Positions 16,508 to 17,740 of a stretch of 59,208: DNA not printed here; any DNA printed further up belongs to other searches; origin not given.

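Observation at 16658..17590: DUF488 domain fused to a Panacea/SocA-like N-terminal domain inside an R-M operon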

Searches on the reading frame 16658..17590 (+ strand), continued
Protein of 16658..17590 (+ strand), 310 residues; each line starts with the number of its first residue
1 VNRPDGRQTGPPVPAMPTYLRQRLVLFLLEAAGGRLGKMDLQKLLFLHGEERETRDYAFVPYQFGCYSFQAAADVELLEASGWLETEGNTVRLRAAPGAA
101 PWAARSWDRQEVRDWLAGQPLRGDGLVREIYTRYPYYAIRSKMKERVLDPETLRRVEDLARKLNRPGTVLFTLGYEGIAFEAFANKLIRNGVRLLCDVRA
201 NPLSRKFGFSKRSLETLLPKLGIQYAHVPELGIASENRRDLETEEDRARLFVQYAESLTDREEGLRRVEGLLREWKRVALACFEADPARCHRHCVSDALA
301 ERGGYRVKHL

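Call 35: fold_search(model_id=the predicted structure, library=viral)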
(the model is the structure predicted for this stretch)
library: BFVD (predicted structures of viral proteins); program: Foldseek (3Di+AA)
matches with E <= 10: 554; with E <= 0.001: 2
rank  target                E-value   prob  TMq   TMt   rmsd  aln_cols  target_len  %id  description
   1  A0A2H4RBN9            3.0e-04  1.00  0.31  0.64   4.8       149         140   18  Uncharacterized protein [Sulfolobus ellipsoid virus 1]
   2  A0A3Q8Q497            3.6e-04  1.00  0.30  0.66   6.9       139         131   18  Uncharacterized protein [Sulfolobus polyhedral virus 2]
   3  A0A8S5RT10            1.5e-03  1.00  0.29  0.34  12.3       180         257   24  SWIM-type domain-containing protein [Siphoviridae sp. ctZF426]
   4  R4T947                1.6e-03  1.00  0.30  0.52   5.3       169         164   20  DUF488 domain-containing protein [Halogranum tailed virus 1]
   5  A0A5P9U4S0            1.9e-03  1.00  0.30  0.60   3.6       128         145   17  (no name in the UniProt tables at hand)
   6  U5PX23                3.7e-03  1.00  0.29  0.47   5.0       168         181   18  DUF488 domain-containing protein [Bacillus phage CampHawk]
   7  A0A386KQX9            4.2e-03  1.00  0.29  0.52   4.8       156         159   17  Uncharacterized protein [Microbacterium phage ValentiniPuff]
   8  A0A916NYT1            5.3e-03  0.94  0.16  0.30  10.5       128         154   16  Protein tyrosine phosphatase 1 [Mythimna separata entomopoxvirus 'L']
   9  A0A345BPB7            7.6e-03  1.00  0.33  0.62   3.8       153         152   11  (no name in the UniProt tables at hand)
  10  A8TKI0                1.2e-02  0.95  0.21  0.38   9.5       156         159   20  Uncharacterized protein [Sulfolobus spindle-shaped virus 4]
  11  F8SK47                1.7e-02  0.96  0.25  0.46  12.8       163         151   15  Uncharacterized protein 174 [Pseudomonas phage PhiPA3]
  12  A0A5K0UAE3            3.2e-02  0.87  0.24  0.34   7.2       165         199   16  Dual specificity protein phosphatase 9 [Yasminevirus sp. GU-2018]
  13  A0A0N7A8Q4            4.5e-02  1.00  0.22  0.61   3.0       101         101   19  (no name in the UniProt tables at hand)
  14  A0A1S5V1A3            4.8e-02  0.85  0.19  0.39   5.4       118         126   10  (no name in the UniProt tables at hand)
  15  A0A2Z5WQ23            5.4e-02  0.95  0.23  0.56  10.4       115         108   14  (no name in the UniProt tables at hand)
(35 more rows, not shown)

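Call 46: search_protein_families(library=pfam, alignment_id=A4, max_evalue=0.00001)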
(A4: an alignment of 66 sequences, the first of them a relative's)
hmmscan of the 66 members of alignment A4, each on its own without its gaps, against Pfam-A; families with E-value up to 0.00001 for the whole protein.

A. member 1, L001:5786-7993:+ (736 aa): 0 families

B. families by the number of members that match (of 66 scanned): 104 families (the first 25 are shown)
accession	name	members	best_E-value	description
PF07669.17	Eco57I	10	1.2e-42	Eco57I restriction-modification methylase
PF02384.22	N6_Mtase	7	6.8e-61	N-6 DNA Methylase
PF12950.13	TaqI_C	5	4.5e-14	TaqI-like C-terminal specificity domain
PF00271.37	Helicase_C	4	9.2e-21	Helicase conserved C-terminal domain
PF00270.35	DEAD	4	4.2e-11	DEAD/DEAH box helicase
PF04851.21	ResIII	3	1.5e-45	Type III restriction enzyme, res subunit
PF13091.12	PLDc_2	3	1.4e-09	PLD-like domain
PF00515.34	TPR_1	2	3.7e-120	Tetratricopeptide repeat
PF07505.17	DUF5131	2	1.7e-107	Protein of unknown function (DUF5131)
PF20473.4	MmeI_Mtase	2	9.8e-106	MmeI, DNA-methyltransferase domain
PF13414.12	TPR_11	2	1.1e-104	TPR repeat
PF07719.23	TPR_2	2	1.2e-92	Tetratricopeptide repeat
PF13181.12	TPR_8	2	3e-84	Tetratricopeptide repeat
PF13432.12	TPR_16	2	2e-72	Tetratricopeptide repeat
PF13431.12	TPR_17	2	3.6e-70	Tetratricopeptide repeat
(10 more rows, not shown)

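Call 61: search_dna_similar(query=window:16658-17590:+, collection=phages, mode=protein, max_evalue=0.00001, max_rows=25)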
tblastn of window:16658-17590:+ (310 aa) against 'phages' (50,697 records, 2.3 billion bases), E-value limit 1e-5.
Records with a match: 7; places in all: 7; records where one place covers at least 80% of the query: 0.
Best place of each record, by identity: <60% 7.
By first word of the organism name: Gordonia 7.
By host as written in the record: Gordonia terrae 3612 7.
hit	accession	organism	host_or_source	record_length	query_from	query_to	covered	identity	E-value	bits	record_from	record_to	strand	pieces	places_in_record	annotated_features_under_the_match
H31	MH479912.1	Gordonia phage Eviarto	Gordonia terrae 3612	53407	170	310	45%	39.0%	3e-13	76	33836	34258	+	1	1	42: hypothetical protein | 43: hypothetical protein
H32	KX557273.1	Gordonia phage BatStarr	Gordonia terrae 3612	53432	170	310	45%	39.0%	3e-13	76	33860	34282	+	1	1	42: hypothetical protein | 43: hypothetical protein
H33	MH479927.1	Gordonia phage TimTam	Gordonia terrae 3612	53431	170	310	45%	39.0%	3e-13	76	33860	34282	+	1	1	42: hypothetical protein | 43: hypothetical protein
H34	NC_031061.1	Gordonia phage Nymphadora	Gordonia terrae 3612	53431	170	310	45%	39.0%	3e-13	76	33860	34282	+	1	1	42: HipA toxin | 43: hypothetical protein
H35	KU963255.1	Gordonia phage Nymphadora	Gordonia terrae 3612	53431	170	310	45%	39.0%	3e-13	76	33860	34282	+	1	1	42: hypothetical protein | 43: hypothetical protein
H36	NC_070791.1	Gordonia phage Herod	Gordonia terrae 3612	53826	170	310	45%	39.0%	3e-13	76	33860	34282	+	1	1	42: hypothetical protein | 43: hypothetical protein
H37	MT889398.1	Gordonia phage Herod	Gordonia terrae 3612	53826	170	310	45%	39.0%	3e-13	76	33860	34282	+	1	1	42: hypothetical protein | 43: hypothetical protein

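Call 62: search_dna_similar(query=window:16658-17590:+, collection=plasmids, mode=protein, max_evalue=0.00001, max_rows=25)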
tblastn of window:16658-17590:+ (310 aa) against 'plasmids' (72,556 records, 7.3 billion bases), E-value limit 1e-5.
Records with a match: 40; places in all: 40; records where one place covers at least 80% of the query: 0.
Best place of each record, by identity: <60% 40.
By first word of the organism name: Rhizobium 7; Acidithiobacillus 3; Deinococcus 2; Streptomyces 2; Sphingobium 2; Arthrobacter 2; Gluconobacter 2; Paracoccus 1; Sphingomonas 1; Cupriavidus 1; and 17 more.
By predicted mobility (MOB-suite, as given by PLSDB): non-mobilizable 19; conjugative 13; mobilizable 8.
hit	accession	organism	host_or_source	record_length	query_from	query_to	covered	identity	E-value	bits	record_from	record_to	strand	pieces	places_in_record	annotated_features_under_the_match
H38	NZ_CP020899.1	Rhizobium phaseoli Brasil 5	Phaseolus vulgaris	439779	159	310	49%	39.4%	8e-16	85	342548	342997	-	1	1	DUF488 domain-containing protein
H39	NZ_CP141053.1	Paracoccus denitrificans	-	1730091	135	310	57%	33.5%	6e-8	61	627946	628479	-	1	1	none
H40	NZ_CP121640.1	Rhizobium leguminosarum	Trifolium ambiguum,cell culture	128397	154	310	51%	37.3%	7e-15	82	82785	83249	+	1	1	DUF488 domain-containing protein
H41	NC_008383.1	Rhizobium johnstonii 3841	-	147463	154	310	51%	37.3%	7e-15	82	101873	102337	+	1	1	DUF488 domain-containing protein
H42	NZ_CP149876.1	Rhizobium sp. T1473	Medicago sativa,Cell Culture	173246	154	310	51%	37.3%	7e-15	82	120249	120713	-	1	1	DUF488 domain-containing protein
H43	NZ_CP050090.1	Rhizobium leguminosarum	Trifolium pratense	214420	154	310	51%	37.3%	7e-15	82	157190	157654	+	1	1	DUF488 domain-containing protein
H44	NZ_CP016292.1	Rhizobium leguminosarum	Vavilovia formosa,cell culture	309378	154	310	51%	37.3%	7e-15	82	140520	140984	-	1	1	DUF488 domain-containing protein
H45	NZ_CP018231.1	Rhizobium leguminosarum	Vavilovia formosa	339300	154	310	51%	37.3%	7e-15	82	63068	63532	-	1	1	DUF488 domain-containing protein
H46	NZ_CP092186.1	Deinococcus sp. KNUC1210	Setaria viridis,cell ...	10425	167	303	44%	40.1%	3e-18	92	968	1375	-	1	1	DUF488 domain-containing protein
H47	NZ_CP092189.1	Deinococcus sp. KNUC1210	Setaria viridis,cell ...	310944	167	303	44%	40.1%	3e-18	92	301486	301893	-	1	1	DUF488 domain-containing protein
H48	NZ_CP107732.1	Streptomyces canus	-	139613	170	305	44%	39.6%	2e-13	78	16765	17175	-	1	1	DUF488 family protein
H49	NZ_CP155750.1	Sphingomonas parapaucimobilis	Chinese cabbage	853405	168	301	43%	40.0%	1e-15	85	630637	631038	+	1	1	DUF488 domain-containing protein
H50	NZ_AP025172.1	Cupriavidus sp. P-10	-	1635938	125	310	60%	28.6%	5e-7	59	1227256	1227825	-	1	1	none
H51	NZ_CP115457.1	Sphingobium yanoikuyae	cell culture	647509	170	299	42%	40.2%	3e-12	74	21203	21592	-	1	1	DUF488 domain-containing protein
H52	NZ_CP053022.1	Sphingobium yanoikuyae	whole organism,River sediment ...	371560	170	299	42%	40.2%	3e-12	74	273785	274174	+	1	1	DUF488 domain-containing protein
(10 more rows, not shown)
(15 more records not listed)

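Call 85: find_encoding_contigs(protein=P0073, flank=10000, max_places=2)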
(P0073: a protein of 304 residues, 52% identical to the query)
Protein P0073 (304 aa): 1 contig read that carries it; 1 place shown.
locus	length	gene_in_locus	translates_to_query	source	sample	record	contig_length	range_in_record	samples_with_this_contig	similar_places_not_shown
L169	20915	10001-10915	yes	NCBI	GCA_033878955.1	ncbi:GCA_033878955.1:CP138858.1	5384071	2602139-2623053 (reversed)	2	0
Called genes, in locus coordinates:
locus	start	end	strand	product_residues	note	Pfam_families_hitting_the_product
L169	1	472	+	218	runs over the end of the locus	PF04028:DUF374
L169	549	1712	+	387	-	PF22660:RS_preATP-grasp-like, PF02222:ATP-grasp, PF07478:Dala_Dala_lig_C (weak), PF21244:PurT_C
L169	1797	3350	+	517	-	PF00072:Response_reg, PF00004:AAA (faint), PF00158:Sigma54_activat, PF14532:Sigma54_activ_2, PF25601:AAA_lid_14, PF02954:HTH_8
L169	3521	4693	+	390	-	PF00160:Pro_isomerase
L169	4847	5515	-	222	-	PF13353:Fer4_12 (weak), PF04055:Radical_SAM (weak)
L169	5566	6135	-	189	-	-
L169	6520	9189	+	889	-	PF20464:MmeI_N, PF20465:MmeI_hel, PF20473:MmeI_Mtase, PF07669:Eco57I (weak), PF20466:MmeI_TRD, PF20467:MmeI_C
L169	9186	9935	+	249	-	PF05168:HEPN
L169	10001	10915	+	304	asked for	PF04343:DUF488, PF22751:DUF488-N3a (weak)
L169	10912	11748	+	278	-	-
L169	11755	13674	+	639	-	PF00270:DEAD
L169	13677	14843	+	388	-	PF10544:T5orf172, PF13455:MUG113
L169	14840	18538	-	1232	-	PF02811:PHP, PF07733:DNA_pol3_alpha, PF17657:DNA_pol3_finger, PF14579:HHH_6, PF01336:tRNA_anti-codon (weak)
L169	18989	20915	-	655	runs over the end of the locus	PF11896:GlgE_dom_N_S, PF00128:Alpha-amylase (weak), PF21702:GLGE_C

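Call 86: find_encoding_contigs(protein=P0061, flank=10000, max_places=2)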
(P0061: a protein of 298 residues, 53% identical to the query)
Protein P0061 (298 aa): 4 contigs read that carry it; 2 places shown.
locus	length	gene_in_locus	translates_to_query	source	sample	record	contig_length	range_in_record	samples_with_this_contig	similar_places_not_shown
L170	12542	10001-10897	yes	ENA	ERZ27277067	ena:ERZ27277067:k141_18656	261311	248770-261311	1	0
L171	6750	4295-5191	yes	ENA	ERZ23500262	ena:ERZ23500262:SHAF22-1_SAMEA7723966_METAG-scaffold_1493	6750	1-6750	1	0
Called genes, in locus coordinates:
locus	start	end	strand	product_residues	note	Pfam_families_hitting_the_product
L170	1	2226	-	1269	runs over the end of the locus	PF18076:FGAR-AT_N, PF02769:AIRS_C, PF22689:FGAR-AT_PurM_N-like, PF02769:AIRS_C, PF13507:GATase_5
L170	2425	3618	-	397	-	PF04055:Radical_SAM, PF06969:HemN_C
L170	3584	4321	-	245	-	PF20582:UPF0758_N, PF04002:RadC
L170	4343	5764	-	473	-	PF02934:GatB_N, PF02637:GatB_Yqey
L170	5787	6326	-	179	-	-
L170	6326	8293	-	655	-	PF13432:TPR_16 (faint), PF13428:TPR_14 (faint), PF13424:TPR_12, PF24885:TPR_NPHP3, PF13424:TPR_12, PF24885:TPR_NPHP3, PF13374:TPR_10, PF13424:TPR_12, +6 more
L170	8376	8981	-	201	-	PF04381:RdgC (weak)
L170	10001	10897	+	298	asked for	PF04343:DUF488, PF22751:DUF488-N3a (weak)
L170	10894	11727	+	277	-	-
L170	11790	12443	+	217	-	-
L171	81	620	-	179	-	-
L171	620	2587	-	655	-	PF13432:TPR_16 (faint), PF13428:TPR_14 (faint), PF13424:TPR_12, PF24885:TPR_NPHP3, PF13424:TPR_12, PF24885:TPR_NPHP3, PF13374:TPR_10, PF13424:TPR_12, +6 more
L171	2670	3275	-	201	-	PF04381:RdgC (weak)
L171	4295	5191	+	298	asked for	PF04343:DUF488, PF22751:DUF488-N3a (weak)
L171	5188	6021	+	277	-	-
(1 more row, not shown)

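Call 87: find_encoding_contigs(protein=P0085, flank=10000, max_places=2)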
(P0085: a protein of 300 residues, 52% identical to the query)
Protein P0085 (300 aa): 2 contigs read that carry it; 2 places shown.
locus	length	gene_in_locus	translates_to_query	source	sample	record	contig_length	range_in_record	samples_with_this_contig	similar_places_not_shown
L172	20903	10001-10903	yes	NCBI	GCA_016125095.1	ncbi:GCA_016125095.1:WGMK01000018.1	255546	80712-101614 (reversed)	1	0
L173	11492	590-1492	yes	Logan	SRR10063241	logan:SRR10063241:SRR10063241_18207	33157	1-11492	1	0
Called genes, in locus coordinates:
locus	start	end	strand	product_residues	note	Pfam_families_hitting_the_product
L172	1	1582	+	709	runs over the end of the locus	PF05345:He_PIG, PF17957:Big_7, PF00041:fn3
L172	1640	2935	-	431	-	PF03403:PAF-AH_p_II (faint), PF07224:Chlorophyllase (weak)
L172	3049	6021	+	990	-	PF07635:PSCyt1, PF07583:PSCyt2, PF07587:PSD1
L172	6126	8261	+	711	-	-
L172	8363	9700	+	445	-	PF07394:DUF1501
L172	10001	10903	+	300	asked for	PF04343:DUF488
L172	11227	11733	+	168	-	-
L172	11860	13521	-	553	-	PF14522:Cytochrome_C7 (faint), PF14537:Cytochrom_c3_2 (faint)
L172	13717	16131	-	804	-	PF03648:Glyco_hydro_67N (weak), PF16126:DUF4838, PF07691:PA14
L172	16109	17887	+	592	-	-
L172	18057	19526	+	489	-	PF06965:Na_H_antiport_1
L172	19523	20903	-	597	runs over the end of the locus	PF01578:Cytochrom_C_asm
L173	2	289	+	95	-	?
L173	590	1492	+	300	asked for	PF04343:DUF488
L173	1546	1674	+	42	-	-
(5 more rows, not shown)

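Call 90: search_solved_structures(query=A1, max_evalue=5)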
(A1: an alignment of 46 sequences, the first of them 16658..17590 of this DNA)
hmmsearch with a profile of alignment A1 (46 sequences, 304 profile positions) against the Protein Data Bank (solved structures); distinct sequences matched with E-value up to 5: 1.
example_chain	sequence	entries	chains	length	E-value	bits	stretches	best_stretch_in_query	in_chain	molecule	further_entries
7yk3_B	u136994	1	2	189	0.37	13.1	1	29-73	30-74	DNA ADP-ribosyl glycohydrolase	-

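Call 112: find_related_loci(query=A1, collection=viral_contigs, flank=8000)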
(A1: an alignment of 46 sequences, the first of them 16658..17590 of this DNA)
Query A1 (310 aa) in viral_contigs; peptide patterns used: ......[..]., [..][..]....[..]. (x = any residue, [..] = any of these).
31 stretches matched a pattern; 20 encode a relative of the query (tblastn E <= 1e-3); 20 distinct loci.
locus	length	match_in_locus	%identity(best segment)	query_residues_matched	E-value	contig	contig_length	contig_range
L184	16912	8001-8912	51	5-310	5e-99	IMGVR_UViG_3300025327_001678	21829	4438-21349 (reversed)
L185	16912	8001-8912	39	8-310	7e-69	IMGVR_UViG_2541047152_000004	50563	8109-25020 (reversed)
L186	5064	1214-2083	43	14-302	2e-68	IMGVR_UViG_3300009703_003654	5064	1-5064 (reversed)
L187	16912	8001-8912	38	8-310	3e-67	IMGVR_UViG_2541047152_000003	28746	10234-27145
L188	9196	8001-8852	42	19-299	2e-67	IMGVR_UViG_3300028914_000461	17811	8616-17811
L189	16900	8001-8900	38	12-310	1e-66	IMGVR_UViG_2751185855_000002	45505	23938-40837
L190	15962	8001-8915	38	7-310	3e-66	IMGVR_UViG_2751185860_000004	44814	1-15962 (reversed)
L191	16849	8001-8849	40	11-306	5e-66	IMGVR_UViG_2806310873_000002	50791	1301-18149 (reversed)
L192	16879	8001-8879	40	19-310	4e-64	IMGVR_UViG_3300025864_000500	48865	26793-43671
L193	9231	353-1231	40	19-310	4e-64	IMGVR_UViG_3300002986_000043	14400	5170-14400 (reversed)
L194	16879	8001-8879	38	19-310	2e-61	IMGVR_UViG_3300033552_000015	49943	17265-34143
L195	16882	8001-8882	35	19-310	5e-60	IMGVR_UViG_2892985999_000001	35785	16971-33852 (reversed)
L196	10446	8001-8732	47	57-299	9e-59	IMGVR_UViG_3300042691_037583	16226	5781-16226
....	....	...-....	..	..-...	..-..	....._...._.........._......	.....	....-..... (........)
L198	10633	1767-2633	35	21-307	3e-58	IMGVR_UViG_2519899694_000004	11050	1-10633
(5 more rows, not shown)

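Call 114: search_protein_families(library=pfam, alignment_id=A8, max_evalue=0.00001)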
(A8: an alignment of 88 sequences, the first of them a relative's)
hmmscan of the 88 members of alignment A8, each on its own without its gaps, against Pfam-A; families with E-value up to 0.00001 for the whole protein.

A. member 1, L001:11069-12577:+ (503 aa): 0 families

B. families by the number of members that match (of 88 scanned): 153 families (the first 25 are shown)
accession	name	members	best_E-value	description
PF02384.22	N6_Mtase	3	1.5e-68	N-6 DNA Methylase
PF04851.21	ResIII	3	7.9e-15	Type III restriction enzyme, res subunit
PF07690.21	MFS_1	2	9.7e-36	Major Facilitator Superfamily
PF04055.27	Radical_SAM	2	7.1e-29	Radical SAM superfamily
PF13175.12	AAA_15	2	6.4e-26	AAA ATPase domain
PF13304.12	AAA_21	2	3.6e-20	AAA domain, putative AbiEii toxin, Type IV TA system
PF00270.35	DEAD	2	1.3e-16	DEAD/DEAH box helicase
PF00702.32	Hydrolase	2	1.6e-13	haloacid dehalogenase-like hydrolase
PF02463.25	SMC_N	2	4.2e-12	RecF/RecN/SMC N terminal domain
PF00155.27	Aminotran_1_2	2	3e-10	Aminotransferase class I and II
PF13419.12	HAD_2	2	9.1e-10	Haloacid dehalogenase-like hydrolase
PF00464.25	SHMT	1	2.6e-169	Serine hydroxymethyltransferase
PF00873.25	ACR_tran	1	3.5e-166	AcrB/AcrD/AcrF family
PF00490.27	ALAD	1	3.9e-150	Delta-aminolevulinic acid dehydratase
PF00266.25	Aminotran_5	1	2e-141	Aminotransferase class-V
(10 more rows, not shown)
